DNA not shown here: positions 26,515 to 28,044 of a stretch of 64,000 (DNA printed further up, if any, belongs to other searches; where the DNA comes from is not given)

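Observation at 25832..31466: Tightly packed minus-strand string: DUF1549/1553, DUF1501, class III cyclase with nuclease-like N-domain, SAM methyltransferase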

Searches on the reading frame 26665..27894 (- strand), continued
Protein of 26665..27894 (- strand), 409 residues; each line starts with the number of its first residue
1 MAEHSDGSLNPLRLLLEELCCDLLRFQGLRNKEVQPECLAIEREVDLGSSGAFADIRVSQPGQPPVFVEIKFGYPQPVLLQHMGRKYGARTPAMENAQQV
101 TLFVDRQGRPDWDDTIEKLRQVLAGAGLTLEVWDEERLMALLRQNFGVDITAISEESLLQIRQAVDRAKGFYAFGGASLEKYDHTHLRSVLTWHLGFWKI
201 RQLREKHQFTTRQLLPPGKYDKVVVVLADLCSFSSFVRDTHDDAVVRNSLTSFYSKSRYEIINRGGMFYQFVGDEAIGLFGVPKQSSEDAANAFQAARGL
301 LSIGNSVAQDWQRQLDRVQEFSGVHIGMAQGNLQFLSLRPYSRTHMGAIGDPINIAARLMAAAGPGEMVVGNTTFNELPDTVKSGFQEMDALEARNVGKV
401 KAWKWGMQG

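Call 60: search_protein_families(library=pfam, alignment_id=A4, max_evalue=0.00001)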
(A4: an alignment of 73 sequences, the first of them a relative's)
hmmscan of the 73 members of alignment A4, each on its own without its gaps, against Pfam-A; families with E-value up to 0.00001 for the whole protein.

A. member 1, L006:6822-7874:+ (351 aa): 3 families
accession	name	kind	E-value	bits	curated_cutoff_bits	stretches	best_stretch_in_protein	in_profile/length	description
PF00432.27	Prenyltrans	-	8.3e-12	45.6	26.5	1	214-332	77-192/304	Prenyltransferase alpha-alpha toroid domain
PF13249.12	SQHop_cyclase_N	-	6.9e-08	32.4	26.2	0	240-329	5-90/291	Squalene-hopene cyclase N-terminal domain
PF13243.12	SQHop_cyclase_C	-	9.6e-08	31.9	26.1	1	232-328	157-251/319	Squalene-hopene cyclase C-terminal domain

B. families by the number of members that match (of 73 scanned): 132 families (the first 25 are shown)
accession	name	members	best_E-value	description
PF08308.17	PEGA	2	2.2e-22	PEGA domain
PF02798.26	GST_N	2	9e-16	Glutathione S-transferase, N-terminal domain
PF13409.12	GST_N_2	2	2.8e-15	Glutathione S-transferase, N-terminal domain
PF13417.12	GST_N_3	2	6.5e-11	Glutathione S-transferase, N-terminal domain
PF00043.30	GST_C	2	7.1e-11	Glutathione S-transferase, C-terminal domain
PF13570.13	Beta-prop_ACSF4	2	2.3e-10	Beta-alanine-activating enzyme, beta-propeller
PF13410.11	GST_C_2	2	2.6e-09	Glutathione S-transferase, C-terminal domain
PF13529.12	Peptidase_C39_2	2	1.4e-06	Peptidase_C39 like family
PF14497.11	GST_C_3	2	1.6e-06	Glutathione S-transferase, C-terminal domain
PF00171.27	Aldedh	1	1.1e-202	Aldehyde dehydrogenase family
PF01139.22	RtcB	1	1.5e-182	tRNA-splicing ligase RtcB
PF00815.25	Histidinol_dh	1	4.4e-136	Histidinol dehydrogenase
PF00154.27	RecA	1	2.4e-131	recA bacterial DNA recombination protein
PF25174.1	Beta-prop_THOC3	1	7.4e-98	THOC3 beta-propeller domain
PF25183.1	OMP_b-brl_4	1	8.3e-97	Outer membrane beta barrel domain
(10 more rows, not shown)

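Call 61: search_protein_families(library=pfam, alignment_id=A5, max_evalue=0.00001)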
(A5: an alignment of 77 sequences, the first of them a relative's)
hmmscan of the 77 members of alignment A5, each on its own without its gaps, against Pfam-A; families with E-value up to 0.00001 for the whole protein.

A. member 1, L005:2238-4097:+ (620 aa): 0 families

B. families by the number of members that match (of 77 scanned): 94 families (the first 25 are shown)
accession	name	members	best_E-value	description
PF07690.21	MFS_1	2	5.8e-52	Major Facilitator Superfamily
PF00069.31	Pkinase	2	4.9e-46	Protein kinase domain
PF07714.23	PK_Tyr_Ser-Thr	2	5.8e-33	Protein tyrosine and serine/threonine kinase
PF00027.35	cNMP_binding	2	1.1e-19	Cyclic nucleotide-binding domain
PF13428.12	TPR_14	2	1.8e-19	Tetratricopeptide repeat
PF07719.23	TPR_2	2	3e-19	Tetratricopeptide repeat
PF04542.20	Sigma70_r2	2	2.8e-18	Sigma-70 region 2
PF00441.29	Acyl-CoA_dh_1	2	1.4e-17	Acyl-CoA dehydrogenase, C-terminal domain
PF02771.21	Acyl-CoA_dh_N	2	1.5e-17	Acyl-CoA dehydrogenase, N-terminal domain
PF13414.12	TPR_11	2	1.9e-16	TPR repeat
PF13432.12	TPR_16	2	4.8e-15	Tetratricopeptide repeat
PF13181.12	TPR_8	2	5.4e-15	Tetratricopeptide repeat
PF14559.12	TPR_19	2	5.5e-15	Tetratricopeptide repeat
PF13646.12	HEAT_2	2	4.1e-14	HEAT repeats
PF00515.34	TPR_1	2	1.1e-13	Tetratricopeptide repeat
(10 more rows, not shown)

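Call 62: search_protein_families(library=pfam, alignment_id=A2, max_evalue=1)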
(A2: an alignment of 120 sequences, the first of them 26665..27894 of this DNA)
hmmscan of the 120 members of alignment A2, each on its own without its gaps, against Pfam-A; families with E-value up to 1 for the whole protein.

A. member 1, window:26665-27894:- (409 aa): 3 families
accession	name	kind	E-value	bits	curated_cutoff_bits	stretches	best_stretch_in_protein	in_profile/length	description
PF00211.25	Guanylate_cyc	-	1.2e-05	25.4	21.9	1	218-400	4-176/183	Adenylate and Guanylate cyclase catalytic domain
PF06969.22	HemN_C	-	0.016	15.7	24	1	135-167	8-40/67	HemN C-terminal domain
PF03190.21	Thioredox_DsbH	-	0.084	13.3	27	1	92-141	66-116/163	Protein of unknown function, DUF255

B. families by the number of members that match (of 120 scanned): 23 families
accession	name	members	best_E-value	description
PF00211.25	Guanylate_cyc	120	4.5e-10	Adenylate and Guanylate cyclase catalytic domain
PF18154.6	pPIWI_RE_REase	16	2.2e-05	REase associating with pPIWI_RE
PF02982.20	Scytalone_dh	5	0.062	Scytalone dehydratase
PF09844.14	DUF2071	3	0.0034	Uncharacterized conserved protein (COG2071)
PF11534.13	HTHP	3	0.067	Hexameric tyrosine-coordinated heme protein (HTHP)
PF13560.12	HTH_31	2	0.072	Helix-turn-helix domain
PF13020.12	NOV_C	2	0.091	Protein NO VEIN, C-terminal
PF07021.18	MetW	2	0.1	Methionine biosynthesis protein MetW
PF17147.9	PFOR_II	2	0.16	Pyruvate:ferredoxin oxidoreductase core domain II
PF02367.23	TsaE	2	0.24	Threonylcarbamoyl adenosine biosynthesis protein TsaE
PF20204.3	DUF6566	1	0.013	Domain of unknown function (DUF6566)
PF06969.22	HemN_C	1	0.016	HemN C-terminal domain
PF05597.16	Phasin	1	0.064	Poly(hydroxyalcanoate) granule associated protein (phasin)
PF19085.6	Choline_bind_2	1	0.071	Choline-binding repeat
PF03190.21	Thioredox_DsbH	1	0.084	Protein of unknown function, DUF255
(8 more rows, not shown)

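Call 69: list_cluster_members(proteins=[P0148, P0166, P0191, P0121, P0135, P0150, window:26665-27894:-])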
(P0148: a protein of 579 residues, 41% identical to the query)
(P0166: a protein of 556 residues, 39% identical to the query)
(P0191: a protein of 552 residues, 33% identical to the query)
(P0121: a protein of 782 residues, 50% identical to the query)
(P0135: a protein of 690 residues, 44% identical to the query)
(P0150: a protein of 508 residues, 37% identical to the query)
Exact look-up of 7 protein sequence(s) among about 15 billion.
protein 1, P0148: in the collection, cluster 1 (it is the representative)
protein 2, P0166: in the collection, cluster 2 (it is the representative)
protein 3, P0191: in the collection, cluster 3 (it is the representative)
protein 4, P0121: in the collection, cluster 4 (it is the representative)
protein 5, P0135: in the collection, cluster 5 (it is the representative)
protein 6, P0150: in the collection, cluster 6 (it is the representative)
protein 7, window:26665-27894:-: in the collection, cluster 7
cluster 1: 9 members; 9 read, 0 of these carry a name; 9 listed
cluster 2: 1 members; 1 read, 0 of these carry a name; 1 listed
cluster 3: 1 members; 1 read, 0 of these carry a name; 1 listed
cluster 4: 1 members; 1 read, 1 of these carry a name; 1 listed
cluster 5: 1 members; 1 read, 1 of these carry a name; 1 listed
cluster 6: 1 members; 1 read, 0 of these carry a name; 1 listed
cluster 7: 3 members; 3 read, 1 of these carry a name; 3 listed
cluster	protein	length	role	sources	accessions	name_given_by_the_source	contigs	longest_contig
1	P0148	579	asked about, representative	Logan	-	-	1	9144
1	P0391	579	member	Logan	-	-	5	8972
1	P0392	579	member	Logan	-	-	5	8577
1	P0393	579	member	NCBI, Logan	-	-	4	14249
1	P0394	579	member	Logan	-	-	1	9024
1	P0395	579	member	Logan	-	-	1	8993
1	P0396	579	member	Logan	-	-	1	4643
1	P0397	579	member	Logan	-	-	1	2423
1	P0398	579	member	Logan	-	-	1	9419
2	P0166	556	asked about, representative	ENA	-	-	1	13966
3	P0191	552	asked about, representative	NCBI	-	-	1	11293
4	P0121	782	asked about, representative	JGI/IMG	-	serine/threonine protein kinase/class 3 adenylate cyclase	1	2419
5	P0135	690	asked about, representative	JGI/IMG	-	class 3 adenylate cyclase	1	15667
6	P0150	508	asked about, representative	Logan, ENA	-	-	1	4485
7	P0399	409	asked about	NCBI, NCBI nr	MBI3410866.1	MAG: adenylate/guanylate cyclase domain-containing protein [Planctomycetes bacterium] | adenylate/guanylate cyclase domain-containing protein [Planctomycetota bacterium]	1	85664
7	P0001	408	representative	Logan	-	-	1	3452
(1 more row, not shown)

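Call 87: search_protein_families(library=padloc, alignment_id=A5, max_evalue=1e-10)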
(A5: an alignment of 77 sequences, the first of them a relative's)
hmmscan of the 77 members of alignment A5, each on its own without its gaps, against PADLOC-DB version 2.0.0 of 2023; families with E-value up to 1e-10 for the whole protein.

A. member 1, L005:2238-4097:+ (620 aa): 0 families

B. families by the number of members that match (of 77 scanned): 66 families (the first 25 are shown)
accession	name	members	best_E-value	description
PDLC04061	PD-T4-6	2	6.2e-83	-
PDLC04042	PD-T4-6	2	1.4e-80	-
PDLC04053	PD-T4-6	2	1.9e-78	-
PDLC04060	PD-T4-6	2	2.8e-76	-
PDLC04054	PD-T4-6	2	5.3e-70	-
PDLC04057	PD-T4-6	2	8.4e-70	-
PDLC04138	mad6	2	3.5e-69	mads_6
PDLC04043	PD-T4-6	2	4.7e-69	-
PDLC04047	PD-T4-6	2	6.9e-66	-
PDLC04039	PD-T4-6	2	2.2e-64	-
PDLC04052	PD-T4-6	2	1.4e-63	-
PDLC04041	PD-T4-6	2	3.4e-63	-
PDLC01088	C3a189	2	4e-61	kinase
PDLC04048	PD-T4-6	2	5.6e-60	-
PDLC04040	PD-T4-6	2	2.9e-58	-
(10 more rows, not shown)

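Call 88: search_protein_families(library=padloc, alignment_id=A4, max_evalue=1e-10)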
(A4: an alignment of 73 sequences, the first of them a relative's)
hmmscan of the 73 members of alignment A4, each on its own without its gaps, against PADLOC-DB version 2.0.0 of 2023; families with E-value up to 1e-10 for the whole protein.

A. member 1, L006:6822-7874:+ (351 aa): 0 families

B. families by the number of members that match (of 73 scanned): 20 families
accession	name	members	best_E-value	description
PDLC04134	mad2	1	6e-25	mads_2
PDLC04042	PD-T4-6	1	6.8e-25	-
PDLC04061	PD-T4-6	1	7e-24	-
PDLC04053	PD-T4-6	1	1.1e-21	-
PDLC04138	mad6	1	3.6e-21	mads_6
PDLC02919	HEAT-ARM_XIII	1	5.3e-21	-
PDLC04135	mad3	1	5.6e-21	mads_3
PDLC04040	PD-T4-6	1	1.9e-19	-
PDLC04052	PD-T4-6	1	1.9e-18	-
PDLC04054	PD-T4-6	1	8.7e-18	-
PDLC04064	PD-T4-6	1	3.5e-17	-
PDLC04043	PD-T4-6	1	7.1e-17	-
PDLC04057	PD-T4-6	1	7.2e-17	-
PDLC04047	PD-T4-6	1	7.6e-17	-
PDLC01088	C3a189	1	2.6e-16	kinase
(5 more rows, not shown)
